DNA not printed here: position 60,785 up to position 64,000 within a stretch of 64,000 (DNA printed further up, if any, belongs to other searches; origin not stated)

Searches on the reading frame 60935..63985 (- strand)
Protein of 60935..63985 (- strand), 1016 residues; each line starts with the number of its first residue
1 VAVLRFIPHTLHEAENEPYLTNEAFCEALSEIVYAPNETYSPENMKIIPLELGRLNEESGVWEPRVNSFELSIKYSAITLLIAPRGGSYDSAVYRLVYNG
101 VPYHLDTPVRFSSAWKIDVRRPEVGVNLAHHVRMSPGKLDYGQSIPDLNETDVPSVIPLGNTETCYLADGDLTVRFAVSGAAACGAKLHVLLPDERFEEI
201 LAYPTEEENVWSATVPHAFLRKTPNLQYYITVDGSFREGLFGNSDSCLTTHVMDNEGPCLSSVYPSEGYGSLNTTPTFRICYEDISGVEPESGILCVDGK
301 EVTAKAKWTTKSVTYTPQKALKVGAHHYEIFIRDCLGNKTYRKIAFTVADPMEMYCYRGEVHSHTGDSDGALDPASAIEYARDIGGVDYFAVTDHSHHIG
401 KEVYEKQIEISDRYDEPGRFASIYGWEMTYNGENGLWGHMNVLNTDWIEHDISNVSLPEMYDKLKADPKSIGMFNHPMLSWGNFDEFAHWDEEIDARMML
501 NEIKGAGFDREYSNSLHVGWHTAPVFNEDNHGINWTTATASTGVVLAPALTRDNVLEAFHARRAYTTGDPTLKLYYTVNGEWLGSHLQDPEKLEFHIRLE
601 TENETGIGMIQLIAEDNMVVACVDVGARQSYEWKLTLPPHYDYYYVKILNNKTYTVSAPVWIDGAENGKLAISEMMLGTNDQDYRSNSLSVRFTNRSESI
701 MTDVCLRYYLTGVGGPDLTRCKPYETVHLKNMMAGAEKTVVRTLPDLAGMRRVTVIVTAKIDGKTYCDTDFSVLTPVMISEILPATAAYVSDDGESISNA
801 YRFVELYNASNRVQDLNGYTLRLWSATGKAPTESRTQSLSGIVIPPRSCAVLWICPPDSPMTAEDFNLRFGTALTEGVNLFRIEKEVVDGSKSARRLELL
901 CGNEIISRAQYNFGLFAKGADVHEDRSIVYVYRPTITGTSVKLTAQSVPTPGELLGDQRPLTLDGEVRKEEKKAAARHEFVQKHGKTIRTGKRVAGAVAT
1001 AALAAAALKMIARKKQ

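Call 37: search_protein_families(library=pfam, proteins=[window:60935-63985:-], max_evalue=0.001)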
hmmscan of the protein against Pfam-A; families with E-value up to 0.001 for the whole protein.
window:60935-63985:- (1016 aa): 2 families
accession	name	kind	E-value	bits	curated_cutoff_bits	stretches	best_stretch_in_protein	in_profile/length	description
PF00932.25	LTD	-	4e-06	27.6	34.3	1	776-853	7-68/109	Lamin Tail Domain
PF12228.14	DUF3604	-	6.8e-05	21.9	20.4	0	396-450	129-182/591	Protein of unknown function (DUF3604)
